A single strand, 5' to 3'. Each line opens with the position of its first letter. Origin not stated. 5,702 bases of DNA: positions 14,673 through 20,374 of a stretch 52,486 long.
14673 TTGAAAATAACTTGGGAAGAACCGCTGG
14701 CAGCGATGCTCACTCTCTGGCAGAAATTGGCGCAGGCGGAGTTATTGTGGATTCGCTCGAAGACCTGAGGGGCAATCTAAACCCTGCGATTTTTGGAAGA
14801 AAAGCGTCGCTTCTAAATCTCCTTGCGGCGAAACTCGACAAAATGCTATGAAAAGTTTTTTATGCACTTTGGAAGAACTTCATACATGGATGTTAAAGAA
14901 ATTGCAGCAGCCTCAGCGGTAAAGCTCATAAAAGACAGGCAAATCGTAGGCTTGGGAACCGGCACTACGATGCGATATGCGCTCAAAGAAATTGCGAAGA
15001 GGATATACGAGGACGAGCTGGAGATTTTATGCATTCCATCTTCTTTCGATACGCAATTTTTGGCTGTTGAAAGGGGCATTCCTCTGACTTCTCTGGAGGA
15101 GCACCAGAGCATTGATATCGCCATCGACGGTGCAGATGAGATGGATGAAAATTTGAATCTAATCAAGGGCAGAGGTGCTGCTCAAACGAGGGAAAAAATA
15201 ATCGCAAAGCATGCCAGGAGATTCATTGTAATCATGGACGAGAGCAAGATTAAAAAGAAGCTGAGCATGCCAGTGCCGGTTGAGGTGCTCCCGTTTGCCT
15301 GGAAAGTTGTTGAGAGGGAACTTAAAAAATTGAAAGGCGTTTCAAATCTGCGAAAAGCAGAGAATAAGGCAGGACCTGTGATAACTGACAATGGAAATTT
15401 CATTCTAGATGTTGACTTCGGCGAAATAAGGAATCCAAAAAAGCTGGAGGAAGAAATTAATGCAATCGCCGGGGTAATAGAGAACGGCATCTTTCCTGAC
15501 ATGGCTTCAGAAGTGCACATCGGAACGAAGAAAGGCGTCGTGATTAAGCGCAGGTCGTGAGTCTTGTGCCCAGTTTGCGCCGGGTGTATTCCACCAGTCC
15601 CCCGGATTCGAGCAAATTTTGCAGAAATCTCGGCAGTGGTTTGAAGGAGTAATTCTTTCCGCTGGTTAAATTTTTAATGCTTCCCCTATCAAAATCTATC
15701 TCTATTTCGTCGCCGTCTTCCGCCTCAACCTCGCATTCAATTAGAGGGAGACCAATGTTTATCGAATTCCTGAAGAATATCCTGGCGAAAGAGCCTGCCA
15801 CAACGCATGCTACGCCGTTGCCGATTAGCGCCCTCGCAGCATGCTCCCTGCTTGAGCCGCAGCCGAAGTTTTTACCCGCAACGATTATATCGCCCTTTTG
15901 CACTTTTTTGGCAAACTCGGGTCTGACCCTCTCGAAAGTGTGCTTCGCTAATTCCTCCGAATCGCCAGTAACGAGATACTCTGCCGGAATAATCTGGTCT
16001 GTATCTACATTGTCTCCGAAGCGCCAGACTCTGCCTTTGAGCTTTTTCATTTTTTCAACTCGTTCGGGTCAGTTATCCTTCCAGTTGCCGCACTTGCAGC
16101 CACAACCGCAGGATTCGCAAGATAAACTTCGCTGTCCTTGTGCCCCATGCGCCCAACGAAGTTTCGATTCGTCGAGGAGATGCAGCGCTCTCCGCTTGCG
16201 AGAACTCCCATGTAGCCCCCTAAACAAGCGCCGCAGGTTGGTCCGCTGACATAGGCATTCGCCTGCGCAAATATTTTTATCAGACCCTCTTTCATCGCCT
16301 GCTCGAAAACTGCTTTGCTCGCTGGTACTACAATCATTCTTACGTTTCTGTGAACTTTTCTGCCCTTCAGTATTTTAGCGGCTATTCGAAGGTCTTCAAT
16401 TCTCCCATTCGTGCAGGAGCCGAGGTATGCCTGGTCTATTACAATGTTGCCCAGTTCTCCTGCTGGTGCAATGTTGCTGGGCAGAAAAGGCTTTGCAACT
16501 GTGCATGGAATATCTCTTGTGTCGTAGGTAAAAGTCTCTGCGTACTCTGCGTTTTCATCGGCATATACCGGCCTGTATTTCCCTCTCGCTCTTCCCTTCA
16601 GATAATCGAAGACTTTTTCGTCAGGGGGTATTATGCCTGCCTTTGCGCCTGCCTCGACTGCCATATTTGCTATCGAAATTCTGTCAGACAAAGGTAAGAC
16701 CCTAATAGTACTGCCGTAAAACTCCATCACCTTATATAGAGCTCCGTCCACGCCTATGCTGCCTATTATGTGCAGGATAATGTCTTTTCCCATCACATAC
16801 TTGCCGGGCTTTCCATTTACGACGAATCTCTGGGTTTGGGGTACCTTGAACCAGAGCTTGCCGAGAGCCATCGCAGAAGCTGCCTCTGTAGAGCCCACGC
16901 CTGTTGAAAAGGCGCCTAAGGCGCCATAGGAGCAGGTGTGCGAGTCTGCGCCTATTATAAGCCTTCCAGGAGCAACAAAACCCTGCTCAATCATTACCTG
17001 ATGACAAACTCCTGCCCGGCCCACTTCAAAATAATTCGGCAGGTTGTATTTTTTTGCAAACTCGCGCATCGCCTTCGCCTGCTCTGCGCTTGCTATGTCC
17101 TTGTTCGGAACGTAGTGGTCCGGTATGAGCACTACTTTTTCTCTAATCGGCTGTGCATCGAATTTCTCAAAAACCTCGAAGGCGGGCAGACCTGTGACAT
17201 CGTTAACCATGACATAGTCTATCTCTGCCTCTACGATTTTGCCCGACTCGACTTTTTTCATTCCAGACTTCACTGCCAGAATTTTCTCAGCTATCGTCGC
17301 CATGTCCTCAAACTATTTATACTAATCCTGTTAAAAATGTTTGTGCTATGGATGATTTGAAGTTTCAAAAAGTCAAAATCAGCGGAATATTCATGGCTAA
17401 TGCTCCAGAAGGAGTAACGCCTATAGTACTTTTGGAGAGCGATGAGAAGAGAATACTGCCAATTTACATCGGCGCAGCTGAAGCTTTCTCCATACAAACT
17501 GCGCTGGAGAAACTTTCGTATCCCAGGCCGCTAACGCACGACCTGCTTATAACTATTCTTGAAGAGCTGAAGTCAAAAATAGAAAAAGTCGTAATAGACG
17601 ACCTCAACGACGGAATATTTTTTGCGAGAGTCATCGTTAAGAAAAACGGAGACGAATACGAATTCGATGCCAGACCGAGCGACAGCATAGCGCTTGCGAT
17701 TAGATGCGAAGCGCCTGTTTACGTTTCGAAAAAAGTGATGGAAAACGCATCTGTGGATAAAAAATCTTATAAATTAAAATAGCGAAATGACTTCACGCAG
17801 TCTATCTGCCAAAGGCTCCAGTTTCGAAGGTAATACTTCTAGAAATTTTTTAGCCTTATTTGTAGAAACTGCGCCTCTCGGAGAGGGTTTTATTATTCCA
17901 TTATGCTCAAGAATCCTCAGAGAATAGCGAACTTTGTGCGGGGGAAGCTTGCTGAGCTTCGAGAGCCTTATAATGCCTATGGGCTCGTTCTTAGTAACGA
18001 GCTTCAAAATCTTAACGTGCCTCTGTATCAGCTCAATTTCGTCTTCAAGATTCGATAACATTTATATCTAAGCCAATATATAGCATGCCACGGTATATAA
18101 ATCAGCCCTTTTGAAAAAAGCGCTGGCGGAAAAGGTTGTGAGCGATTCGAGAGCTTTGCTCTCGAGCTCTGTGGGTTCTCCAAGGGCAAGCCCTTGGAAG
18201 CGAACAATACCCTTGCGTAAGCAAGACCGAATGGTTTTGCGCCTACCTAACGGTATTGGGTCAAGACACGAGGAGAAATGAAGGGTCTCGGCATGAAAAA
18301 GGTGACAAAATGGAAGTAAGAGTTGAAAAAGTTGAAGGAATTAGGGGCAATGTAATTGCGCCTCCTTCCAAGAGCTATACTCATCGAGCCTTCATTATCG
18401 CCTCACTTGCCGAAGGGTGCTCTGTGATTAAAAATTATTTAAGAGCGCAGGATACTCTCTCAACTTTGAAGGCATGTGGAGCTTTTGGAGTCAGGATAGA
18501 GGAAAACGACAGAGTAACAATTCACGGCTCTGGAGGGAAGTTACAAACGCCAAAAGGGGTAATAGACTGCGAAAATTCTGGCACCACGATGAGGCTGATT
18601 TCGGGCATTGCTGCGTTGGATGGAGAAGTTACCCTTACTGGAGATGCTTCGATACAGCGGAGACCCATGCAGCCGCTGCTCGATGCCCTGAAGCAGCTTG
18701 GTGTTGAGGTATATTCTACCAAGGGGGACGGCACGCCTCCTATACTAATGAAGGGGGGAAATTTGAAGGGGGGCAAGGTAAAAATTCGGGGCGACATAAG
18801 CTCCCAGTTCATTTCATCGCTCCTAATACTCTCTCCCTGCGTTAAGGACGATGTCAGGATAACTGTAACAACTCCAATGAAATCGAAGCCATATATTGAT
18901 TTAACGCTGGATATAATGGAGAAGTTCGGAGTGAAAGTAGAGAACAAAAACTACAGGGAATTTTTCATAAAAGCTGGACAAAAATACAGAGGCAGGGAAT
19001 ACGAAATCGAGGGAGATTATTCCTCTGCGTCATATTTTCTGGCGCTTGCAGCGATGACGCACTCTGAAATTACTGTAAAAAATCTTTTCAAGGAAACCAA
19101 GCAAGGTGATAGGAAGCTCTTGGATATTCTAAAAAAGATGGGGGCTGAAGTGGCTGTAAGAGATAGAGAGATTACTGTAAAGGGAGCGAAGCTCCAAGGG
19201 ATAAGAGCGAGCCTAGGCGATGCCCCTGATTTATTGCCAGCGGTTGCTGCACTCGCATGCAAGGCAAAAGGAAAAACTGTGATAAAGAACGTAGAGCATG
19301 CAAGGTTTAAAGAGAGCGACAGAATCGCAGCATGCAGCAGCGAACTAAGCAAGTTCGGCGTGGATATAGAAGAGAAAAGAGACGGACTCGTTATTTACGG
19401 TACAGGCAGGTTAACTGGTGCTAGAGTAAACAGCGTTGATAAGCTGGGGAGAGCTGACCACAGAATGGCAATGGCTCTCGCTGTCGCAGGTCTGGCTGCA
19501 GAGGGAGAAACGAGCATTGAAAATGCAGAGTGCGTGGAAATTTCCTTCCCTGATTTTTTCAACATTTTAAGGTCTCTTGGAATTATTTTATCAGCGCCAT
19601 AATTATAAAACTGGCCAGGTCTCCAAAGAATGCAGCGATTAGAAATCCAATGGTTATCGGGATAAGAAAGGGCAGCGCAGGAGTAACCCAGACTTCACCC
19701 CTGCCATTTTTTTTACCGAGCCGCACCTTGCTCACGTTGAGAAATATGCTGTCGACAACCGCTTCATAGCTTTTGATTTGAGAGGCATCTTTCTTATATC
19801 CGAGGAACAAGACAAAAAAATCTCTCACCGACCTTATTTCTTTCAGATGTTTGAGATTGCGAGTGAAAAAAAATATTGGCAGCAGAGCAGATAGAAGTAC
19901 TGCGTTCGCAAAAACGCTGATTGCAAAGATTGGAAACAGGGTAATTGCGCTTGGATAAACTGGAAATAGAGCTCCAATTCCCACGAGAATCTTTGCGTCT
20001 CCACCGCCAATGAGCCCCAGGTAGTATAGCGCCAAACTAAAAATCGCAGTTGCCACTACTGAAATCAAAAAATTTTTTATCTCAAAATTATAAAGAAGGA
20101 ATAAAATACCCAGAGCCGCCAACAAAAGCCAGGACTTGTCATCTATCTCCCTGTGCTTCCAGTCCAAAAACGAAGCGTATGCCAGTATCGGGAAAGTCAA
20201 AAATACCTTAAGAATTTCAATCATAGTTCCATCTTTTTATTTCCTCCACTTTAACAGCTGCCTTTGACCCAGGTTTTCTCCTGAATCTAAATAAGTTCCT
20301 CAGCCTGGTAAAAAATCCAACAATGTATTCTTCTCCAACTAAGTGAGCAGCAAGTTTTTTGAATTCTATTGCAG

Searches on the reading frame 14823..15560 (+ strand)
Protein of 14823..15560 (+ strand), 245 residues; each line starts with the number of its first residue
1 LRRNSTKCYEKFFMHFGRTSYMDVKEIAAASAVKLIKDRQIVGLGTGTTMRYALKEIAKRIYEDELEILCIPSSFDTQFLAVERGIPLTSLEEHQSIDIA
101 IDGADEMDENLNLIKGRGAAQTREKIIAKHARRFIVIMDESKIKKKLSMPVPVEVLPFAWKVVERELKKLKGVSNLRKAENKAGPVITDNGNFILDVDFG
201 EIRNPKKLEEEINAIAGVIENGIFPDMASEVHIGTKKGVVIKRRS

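Call 85: search_protein_families(library=pfam, proteins=[window:14823-15560:+], max_evalue=0.001)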
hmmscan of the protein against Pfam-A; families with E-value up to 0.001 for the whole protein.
window:14823-15560:+ (245 aa): 2 families
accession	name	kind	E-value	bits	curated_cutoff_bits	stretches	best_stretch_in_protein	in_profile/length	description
PF06026.20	Rib_5-P_isom_A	-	5.8e-67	225.1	26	1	70-238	2-173/173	Ribose 5-phosphate isomerase A (phosphoriboisomerase A)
PF00455.28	DeoRC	-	4.2e-07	30.5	31.8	0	24-60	5-41/160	DeoR C terminal sensor domain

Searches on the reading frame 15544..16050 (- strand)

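Call 85: search_protein_families(library=pfam, proteins=[window:15544-16050:-], max_evalue=0.001)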
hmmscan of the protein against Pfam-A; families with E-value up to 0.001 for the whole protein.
window:15544-16050:- (168 aa): 2 families
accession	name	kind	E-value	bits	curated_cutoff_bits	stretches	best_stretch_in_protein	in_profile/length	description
PF00694.25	Aconitase_C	-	6.3e-20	72.3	22.8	1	44-101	65-123/131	Aconitase C-terminal domain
PF06434.19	Aconitase_2_N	-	0.00015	21.9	27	0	48-153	44-167/204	Aconitate hydratase 2 N-terminus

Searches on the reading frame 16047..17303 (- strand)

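Call 74: search_protein_families(library=pfam, proteins=[window:16047-17303:-], max_evalue=0.00001)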
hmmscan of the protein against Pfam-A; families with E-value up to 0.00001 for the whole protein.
window:16047-17303:- (418 aa): 1 family
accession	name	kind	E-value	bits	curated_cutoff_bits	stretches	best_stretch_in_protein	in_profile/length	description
PF00330.25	Aconitase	-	7.1e-105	352.1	28.7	2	19-279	12-301/463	Aconitase family (aconitate hydratase)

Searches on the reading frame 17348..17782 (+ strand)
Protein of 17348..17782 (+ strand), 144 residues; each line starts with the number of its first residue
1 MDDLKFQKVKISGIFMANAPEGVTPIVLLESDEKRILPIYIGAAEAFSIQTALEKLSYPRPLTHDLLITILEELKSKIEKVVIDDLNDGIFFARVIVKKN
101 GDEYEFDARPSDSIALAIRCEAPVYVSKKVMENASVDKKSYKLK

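Call 74: search_protein_families(library=pfam, proteins=[window:17348-17782:+], max_evalue=0.00001)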
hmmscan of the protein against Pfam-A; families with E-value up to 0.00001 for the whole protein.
window:17348-17782:+ (144 aa): 1 family
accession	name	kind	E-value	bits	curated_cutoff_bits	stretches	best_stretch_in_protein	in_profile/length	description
PF02577.19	BFN_dom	-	6.8e-40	135.8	27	1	27-137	2-110/112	Bifunctional nuclease domain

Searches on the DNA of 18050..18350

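Call 14: search_rna_families(source=window, start=18050, end=18350, threshold=evalue, max_evalue=10)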
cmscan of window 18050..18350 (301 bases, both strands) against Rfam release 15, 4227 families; matches with E-value up to 10: 0.
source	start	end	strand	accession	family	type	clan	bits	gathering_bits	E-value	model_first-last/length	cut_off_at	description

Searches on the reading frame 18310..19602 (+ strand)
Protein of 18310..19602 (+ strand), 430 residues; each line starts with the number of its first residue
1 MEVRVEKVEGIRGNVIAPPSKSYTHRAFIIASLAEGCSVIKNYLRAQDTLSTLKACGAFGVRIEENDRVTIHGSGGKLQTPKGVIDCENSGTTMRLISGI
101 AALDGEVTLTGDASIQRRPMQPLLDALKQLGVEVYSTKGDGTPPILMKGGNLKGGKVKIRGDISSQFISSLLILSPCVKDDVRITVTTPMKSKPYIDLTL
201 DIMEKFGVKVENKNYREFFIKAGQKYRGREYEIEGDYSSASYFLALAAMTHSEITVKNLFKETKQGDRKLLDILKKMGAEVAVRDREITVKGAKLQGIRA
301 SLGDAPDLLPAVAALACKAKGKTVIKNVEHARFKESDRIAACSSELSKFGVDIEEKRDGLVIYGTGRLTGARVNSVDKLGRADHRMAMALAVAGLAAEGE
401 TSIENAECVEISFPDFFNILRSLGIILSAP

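Call 74: search_protein_families(library=pfam, proteins=[window:18310-19602:+], max_evalue=0.00001)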
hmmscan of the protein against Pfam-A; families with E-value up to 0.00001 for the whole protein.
window:18310-19602:+ (430 aa): 1 family
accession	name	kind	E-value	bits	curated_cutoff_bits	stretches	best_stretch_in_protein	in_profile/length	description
PF00275.25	EPSP_synthase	-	5.8e-133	444.1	22.8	1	6-420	2-417/417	EPSP synthase (3-phosphoshikimate 1-carboxyvinyltransferase)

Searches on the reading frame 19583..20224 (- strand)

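Call 85: search_protein_families(library=pfam, proteins=[window:19583-20224:-], max_evalue=0.001)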
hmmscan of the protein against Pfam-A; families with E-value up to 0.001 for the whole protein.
window:19583-20224:- (213 aa): 2 families
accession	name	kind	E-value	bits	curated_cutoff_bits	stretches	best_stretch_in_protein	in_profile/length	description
PF01478.23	Peptidase_A24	-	6.6e-16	59.1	26.5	1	9-106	2-98/104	Type IV leader peptidase family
PF06847.16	Arc_PepC_II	-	1.9e-10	41.6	29.9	1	167-203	53-93/93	Archaeal Peptidase A24 C-terminus Type II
